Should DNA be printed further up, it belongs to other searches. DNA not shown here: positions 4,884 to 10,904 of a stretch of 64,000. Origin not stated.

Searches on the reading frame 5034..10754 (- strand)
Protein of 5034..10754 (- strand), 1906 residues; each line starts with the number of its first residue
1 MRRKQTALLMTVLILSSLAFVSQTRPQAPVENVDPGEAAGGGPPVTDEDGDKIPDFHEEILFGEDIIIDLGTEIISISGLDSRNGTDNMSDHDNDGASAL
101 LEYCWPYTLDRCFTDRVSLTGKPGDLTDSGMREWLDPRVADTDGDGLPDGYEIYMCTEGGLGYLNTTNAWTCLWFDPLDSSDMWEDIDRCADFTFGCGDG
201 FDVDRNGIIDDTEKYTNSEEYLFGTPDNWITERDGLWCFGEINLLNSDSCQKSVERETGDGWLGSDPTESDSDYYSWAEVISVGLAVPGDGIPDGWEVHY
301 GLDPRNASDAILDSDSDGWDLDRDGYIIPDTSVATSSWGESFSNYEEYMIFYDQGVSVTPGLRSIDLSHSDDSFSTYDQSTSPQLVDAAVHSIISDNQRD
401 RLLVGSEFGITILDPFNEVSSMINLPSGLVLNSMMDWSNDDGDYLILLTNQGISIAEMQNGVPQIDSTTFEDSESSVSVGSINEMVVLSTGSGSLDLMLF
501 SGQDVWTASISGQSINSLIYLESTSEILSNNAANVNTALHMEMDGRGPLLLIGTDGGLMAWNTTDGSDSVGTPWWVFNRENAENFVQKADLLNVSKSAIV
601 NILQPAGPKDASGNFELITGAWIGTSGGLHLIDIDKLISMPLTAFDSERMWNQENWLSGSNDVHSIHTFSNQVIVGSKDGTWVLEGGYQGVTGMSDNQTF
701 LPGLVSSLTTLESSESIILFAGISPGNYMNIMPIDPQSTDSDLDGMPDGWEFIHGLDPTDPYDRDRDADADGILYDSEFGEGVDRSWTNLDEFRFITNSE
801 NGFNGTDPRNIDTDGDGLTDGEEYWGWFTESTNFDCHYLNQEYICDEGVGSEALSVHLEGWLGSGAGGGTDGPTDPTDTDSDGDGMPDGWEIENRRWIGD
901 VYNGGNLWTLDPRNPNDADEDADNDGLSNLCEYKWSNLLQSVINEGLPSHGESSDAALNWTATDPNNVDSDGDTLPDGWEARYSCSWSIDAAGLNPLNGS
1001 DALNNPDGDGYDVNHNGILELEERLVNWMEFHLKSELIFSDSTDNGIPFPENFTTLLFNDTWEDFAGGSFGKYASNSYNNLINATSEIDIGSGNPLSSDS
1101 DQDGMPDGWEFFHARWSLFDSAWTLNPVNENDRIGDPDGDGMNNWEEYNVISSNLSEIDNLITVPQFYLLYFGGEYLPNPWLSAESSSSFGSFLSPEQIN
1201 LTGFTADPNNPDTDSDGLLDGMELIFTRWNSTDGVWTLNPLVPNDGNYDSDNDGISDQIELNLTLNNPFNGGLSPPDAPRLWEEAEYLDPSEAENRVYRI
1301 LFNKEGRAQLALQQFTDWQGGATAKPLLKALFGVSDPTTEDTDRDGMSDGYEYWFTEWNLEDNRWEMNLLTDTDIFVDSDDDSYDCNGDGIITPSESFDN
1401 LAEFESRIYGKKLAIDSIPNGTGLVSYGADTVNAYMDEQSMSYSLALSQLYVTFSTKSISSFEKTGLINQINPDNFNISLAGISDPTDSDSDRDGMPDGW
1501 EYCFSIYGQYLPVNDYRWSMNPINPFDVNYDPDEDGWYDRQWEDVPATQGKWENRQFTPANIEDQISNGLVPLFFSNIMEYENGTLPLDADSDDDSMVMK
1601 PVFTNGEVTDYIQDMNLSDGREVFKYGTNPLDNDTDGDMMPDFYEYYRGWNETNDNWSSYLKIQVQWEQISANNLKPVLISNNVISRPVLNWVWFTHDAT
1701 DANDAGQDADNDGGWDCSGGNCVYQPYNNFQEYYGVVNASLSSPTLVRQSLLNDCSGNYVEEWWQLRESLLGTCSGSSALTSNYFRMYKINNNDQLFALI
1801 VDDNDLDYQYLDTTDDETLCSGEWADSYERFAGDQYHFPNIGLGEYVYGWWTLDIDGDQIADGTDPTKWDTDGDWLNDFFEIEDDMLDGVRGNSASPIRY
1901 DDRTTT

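Call 30: search_protein_families(library=pfam, proteins=[window:5034-10754:-], max_evalue=0.001)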
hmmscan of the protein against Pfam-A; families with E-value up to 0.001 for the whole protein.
window:5034-10754:- (1906 aa): 1 family
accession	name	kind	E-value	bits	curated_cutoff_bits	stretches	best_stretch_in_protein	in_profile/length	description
PF18884.5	TSP3_bac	-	0.00011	22.3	25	0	141-152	1-12/22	Bacterial TSP3 repeat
